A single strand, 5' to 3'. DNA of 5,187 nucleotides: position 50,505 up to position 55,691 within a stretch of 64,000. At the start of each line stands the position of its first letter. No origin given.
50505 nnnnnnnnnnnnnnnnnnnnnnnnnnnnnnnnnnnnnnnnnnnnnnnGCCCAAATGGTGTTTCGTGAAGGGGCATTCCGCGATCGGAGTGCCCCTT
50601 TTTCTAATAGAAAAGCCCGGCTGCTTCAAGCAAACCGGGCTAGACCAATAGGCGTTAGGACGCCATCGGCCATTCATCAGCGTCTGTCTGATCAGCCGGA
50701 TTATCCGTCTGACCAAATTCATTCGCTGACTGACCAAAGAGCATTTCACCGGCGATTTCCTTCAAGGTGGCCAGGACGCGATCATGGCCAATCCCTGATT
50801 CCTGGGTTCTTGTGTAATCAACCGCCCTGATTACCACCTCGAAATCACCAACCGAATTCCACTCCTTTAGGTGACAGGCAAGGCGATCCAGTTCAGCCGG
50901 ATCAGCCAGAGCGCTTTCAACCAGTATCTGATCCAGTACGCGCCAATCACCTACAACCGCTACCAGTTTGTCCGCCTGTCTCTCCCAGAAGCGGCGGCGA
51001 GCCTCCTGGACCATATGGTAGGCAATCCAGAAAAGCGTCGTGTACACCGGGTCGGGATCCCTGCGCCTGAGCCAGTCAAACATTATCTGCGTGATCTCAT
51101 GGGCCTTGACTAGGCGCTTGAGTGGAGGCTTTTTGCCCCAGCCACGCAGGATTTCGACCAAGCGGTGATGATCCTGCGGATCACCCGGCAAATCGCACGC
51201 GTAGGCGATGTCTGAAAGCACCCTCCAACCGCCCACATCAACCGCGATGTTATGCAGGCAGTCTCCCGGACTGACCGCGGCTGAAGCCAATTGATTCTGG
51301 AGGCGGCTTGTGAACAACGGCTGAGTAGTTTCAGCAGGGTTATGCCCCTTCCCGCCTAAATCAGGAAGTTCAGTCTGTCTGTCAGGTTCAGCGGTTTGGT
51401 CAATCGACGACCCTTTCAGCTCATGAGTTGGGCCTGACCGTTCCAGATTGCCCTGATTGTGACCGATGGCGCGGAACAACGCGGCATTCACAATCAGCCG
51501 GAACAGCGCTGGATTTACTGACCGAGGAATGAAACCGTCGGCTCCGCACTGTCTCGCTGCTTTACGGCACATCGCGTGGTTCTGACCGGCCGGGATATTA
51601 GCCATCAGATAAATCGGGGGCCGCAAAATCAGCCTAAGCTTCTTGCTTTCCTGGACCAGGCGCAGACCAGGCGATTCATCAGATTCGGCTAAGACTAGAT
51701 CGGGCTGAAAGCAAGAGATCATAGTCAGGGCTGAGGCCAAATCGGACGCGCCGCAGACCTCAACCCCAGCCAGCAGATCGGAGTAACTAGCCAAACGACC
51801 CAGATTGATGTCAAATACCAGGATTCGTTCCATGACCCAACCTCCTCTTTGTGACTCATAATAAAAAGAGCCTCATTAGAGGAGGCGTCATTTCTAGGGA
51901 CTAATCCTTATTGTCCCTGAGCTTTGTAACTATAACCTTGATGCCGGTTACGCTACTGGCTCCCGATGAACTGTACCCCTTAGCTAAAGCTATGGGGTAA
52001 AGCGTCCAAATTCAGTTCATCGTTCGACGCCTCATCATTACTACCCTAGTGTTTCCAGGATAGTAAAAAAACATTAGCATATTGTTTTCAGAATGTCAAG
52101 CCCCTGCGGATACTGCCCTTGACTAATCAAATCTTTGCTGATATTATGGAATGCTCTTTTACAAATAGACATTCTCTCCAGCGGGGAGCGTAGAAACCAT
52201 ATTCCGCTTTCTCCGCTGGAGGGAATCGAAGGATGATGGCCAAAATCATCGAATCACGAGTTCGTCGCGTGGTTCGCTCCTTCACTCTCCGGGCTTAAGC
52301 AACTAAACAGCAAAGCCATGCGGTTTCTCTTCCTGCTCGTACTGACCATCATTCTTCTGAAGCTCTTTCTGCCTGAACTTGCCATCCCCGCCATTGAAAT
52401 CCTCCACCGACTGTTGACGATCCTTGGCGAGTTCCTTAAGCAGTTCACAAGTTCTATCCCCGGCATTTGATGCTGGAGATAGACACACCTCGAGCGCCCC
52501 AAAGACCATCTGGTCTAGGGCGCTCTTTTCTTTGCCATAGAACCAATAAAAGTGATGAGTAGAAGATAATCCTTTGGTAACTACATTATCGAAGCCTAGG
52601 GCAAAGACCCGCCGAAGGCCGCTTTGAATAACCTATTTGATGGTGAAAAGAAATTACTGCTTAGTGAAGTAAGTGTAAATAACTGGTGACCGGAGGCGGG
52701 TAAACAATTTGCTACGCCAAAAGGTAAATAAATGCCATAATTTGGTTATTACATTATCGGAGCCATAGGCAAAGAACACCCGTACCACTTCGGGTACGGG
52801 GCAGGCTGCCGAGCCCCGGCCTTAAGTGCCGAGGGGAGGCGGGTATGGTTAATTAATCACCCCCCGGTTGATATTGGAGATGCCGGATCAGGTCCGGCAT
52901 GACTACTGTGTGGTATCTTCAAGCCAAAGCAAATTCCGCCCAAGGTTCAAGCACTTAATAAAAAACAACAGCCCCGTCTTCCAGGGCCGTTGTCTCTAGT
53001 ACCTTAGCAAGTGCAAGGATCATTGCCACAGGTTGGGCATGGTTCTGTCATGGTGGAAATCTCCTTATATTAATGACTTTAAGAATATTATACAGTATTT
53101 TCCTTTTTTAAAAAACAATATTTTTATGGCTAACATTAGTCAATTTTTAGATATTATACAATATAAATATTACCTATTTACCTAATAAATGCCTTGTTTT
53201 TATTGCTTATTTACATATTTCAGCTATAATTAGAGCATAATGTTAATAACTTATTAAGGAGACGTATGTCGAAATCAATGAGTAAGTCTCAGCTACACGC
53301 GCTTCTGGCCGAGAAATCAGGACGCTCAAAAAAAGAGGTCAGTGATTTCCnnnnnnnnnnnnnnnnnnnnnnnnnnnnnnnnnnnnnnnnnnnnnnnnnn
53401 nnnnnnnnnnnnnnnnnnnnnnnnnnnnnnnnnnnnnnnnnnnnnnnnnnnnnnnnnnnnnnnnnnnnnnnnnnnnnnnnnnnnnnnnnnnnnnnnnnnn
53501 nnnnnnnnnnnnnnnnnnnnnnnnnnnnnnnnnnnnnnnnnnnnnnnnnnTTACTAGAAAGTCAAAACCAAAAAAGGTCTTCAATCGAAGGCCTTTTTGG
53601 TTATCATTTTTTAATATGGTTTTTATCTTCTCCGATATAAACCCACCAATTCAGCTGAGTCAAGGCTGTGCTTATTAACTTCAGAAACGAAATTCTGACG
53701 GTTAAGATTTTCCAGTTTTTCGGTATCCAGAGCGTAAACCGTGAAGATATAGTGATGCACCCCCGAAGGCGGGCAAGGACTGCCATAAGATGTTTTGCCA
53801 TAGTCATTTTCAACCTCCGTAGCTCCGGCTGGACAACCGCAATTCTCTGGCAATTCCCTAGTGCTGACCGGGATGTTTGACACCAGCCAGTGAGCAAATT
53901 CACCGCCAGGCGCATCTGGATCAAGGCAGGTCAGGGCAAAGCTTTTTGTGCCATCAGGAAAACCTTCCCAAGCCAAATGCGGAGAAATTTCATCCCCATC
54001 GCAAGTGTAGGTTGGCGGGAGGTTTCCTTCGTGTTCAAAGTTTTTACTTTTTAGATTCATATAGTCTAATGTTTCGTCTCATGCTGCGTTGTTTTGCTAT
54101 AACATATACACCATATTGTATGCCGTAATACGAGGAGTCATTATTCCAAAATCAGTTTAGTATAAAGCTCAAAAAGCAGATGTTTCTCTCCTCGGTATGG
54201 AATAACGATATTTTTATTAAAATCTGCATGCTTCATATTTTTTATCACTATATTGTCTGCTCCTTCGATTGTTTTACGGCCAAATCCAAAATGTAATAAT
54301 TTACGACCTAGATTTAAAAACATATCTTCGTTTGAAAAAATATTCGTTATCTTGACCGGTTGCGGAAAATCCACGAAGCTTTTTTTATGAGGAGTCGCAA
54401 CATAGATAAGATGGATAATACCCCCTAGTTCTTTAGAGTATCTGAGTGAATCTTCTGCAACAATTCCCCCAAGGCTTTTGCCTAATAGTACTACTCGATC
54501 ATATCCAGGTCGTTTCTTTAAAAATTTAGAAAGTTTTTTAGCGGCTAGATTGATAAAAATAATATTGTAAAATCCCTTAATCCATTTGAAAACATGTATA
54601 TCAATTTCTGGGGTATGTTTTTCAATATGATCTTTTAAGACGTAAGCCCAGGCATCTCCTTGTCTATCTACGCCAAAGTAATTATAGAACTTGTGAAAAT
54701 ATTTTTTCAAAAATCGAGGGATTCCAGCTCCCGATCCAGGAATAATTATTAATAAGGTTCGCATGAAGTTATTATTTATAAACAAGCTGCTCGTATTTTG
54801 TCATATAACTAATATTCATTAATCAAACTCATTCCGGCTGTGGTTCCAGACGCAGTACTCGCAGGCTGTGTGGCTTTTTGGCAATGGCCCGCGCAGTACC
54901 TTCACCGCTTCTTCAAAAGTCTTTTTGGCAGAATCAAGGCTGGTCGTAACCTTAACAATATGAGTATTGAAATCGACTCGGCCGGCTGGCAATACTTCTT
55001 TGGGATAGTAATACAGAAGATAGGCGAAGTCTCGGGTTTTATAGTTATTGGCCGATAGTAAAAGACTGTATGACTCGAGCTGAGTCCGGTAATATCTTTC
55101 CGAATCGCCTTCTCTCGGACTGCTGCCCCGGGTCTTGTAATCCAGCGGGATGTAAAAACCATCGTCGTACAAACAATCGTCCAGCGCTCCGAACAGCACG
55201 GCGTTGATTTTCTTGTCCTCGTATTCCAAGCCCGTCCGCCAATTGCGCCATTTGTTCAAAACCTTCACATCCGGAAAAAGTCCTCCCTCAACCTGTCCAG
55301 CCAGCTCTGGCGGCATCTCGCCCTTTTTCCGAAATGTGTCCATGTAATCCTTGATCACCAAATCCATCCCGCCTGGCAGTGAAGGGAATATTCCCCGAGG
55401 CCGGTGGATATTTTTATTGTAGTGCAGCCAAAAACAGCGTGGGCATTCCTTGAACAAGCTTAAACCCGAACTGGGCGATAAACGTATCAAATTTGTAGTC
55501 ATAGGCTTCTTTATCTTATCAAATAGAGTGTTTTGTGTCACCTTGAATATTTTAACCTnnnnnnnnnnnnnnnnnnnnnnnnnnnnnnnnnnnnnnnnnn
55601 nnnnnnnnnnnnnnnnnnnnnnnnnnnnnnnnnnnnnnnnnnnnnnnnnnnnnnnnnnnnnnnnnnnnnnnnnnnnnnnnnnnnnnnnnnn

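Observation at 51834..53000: Non-coding regulatory-looking locus: promoter, hairpin-sequestered leader peptide, terminator, then two 36-nt direct repeats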

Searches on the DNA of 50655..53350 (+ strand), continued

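Call 96: search_rna_families(source=L023, start=3700, end=4050, threshold=evalue, max_evalue=1, show_alignments=1)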
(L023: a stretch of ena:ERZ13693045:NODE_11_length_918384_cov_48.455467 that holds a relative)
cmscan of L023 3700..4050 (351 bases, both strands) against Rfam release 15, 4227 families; matches with E-value up to 1: 2.
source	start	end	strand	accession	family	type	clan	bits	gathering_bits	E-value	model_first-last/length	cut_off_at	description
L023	3824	3908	+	RF01786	c-di-GMP-II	Cis-reg; riboswitch;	CL00127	42.8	53.5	3.2e-08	1-84/84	no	Cyclic di-GMP-II riboswitch aptamer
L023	3735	3795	-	RF03027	RT-6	Gene; sRNA;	-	14.7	46.7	0.99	1-75/75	no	RT-6 RNA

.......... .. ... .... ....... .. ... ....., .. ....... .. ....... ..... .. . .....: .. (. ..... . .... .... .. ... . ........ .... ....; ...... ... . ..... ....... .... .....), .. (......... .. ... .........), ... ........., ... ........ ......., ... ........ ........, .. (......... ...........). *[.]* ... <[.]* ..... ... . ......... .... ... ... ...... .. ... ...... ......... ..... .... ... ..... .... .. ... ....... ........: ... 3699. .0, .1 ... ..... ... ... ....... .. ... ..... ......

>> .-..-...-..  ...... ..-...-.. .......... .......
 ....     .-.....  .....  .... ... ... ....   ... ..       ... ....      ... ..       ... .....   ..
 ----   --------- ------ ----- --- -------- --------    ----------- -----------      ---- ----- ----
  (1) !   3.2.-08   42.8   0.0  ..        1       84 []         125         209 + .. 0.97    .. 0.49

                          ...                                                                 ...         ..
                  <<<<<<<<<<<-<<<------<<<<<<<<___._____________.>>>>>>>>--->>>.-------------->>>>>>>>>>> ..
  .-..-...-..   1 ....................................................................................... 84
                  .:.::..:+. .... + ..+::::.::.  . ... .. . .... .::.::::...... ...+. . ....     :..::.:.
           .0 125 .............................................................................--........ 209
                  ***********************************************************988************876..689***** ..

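Call 102: search_rna_families(sources=[L026, L027, L028, L029], threshold=evalue, max_evalue=0.1)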
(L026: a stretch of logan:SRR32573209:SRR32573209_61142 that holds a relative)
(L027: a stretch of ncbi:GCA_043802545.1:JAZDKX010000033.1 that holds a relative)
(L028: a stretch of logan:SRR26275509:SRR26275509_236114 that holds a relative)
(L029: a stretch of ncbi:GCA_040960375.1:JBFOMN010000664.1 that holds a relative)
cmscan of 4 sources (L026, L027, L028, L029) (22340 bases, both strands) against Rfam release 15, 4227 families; matches with E-value up to 0.1: 2.
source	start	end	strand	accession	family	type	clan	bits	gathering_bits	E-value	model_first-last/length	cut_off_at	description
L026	3761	3882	+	RF01786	c-di-GMP-II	Cis-reg; riboswitch;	CL00127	42.1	53.5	3.2e-06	1-84/84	no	Cyclic di-GMP-II riboswitch aptamer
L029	2295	2425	+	RF01786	c-di-GMP-II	Cis-reg; riboswitch;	CL00127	38.9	53.5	2.6e-05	1-84/84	no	Cyclic di-GMP-II riboswitch aptamer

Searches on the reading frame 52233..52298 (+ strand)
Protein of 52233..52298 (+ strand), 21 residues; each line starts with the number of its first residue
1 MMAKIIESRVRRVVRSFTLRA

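Call 9: search_protein_families(library=pfam, proteins=[window:52233-52298:+], max_evalue=0.01)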
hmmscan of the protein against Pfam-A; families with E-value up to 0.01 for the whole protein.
window:52233-52298:+ (21 aa): 0 families

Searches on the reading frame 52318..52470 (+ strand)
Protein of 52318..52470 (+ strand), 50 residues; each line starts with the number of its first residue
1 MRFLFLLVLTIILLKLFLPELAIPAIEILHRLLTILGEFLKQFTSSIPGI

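Call 9: search_protein_families(library=pfam, proteins=[window:52318-52470:+], max_evalue=0.01)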
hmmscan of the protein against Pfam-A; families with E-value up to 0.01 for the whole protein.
window:52318-52470:+ (50 aa): 0 families

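Call 43: find_homologous_proteins(query=window:52318-52470:+, max_evalue=1)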
Query window:52318-52470:+: no candidate shares three 5-residue words with the query. No homologue found.

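Call 73: search_protein_families(library=ncbifam, proteins=[window:52318-52470:+], max_evalue=1)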
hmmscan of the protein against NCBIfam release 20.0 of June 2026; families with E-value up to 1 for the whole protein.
window:52318-52470:+ (50 aa): 0 families

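Call 89: search_dna_similar(query=window:52318-52467:+, collection=plasmids, mode=protein, max_evalue=1, max_rows=10)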
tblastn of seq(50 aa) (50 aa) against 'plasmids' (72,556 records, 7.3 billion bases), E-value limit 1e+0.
No match.

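Call 98: find_homologous_proteins(query=A6, max_evalue=0.01)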
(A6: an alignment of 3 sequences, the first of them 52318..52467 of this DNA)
Query A6 (3 sequences) (50 aa, profile of the alignment): 1 proteins with E <= 0.01 among 12 candidates.
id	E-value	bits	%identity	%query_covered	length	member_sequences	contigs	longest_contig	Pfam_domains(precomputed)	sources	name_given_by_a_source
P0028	1.5e-21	94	55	94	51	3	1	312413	-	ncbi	ncbi:MAG: hypothetical protein WC497_01575 [Patescibacteria group bacterium]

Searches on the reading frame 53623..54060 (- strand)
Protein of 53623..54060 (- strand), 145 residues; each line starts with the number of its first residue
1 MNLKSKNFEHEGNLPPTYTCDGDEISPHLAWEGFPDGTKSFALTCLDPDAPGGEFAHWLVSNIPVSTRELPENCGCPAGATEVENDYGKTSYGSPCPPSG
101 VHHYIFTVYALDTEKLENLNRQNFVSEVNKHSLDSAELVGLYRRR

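Call 9: search_protein_families(library=pfam, proteins=[window:53623-54060:-], max_evalue=0.01)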
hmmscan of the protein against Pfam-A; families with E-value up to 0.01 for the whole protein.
window:53623-54060:- (145 aa): 1 family
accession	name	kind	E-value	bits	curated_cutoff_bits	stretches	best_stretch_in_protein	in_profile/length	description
PF01161.25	PBP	-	1.1e-40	139.5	24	1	14-142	2-135/135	Phosphatidylethanolamine-binding protein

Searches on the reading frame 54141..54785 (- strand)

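Call 9: search_protein_families(library=pfam, proteins=[window:54141-54785:-], max_evalue=0.01)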
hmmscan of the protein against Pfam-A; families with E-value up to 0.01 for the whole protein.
window:54141-54785:- (214 aa): 2 families
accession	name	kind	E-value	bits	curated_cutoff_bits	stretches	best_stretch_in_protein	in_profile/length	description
PF07819.20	PGAP1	-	7.7e-06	26.3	24.3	1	77-141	71-137/233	PGAP1-like alpha/beta domain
PF12695.13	Abhydrolase_5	-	0.00044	20.5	27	1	80-161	41-118/164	Alpha/beta hydrolase family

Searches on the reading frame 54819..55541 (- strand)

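Call 9: search_protein_families(library=pfam, proteins=[window:54819-55541:-], max_evalue=0.01)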
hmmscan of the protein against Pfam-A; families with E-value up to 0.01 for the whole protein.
window:54819-55541:- (240 aa): 1 family
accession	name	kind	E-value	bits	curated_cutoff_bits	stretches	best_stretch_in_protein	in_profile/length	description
PF12705.13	PDDEXK_1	-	2.1e-08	34.9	22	1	114-233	122-243/247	PD-(D/E)XK nuclease superfamily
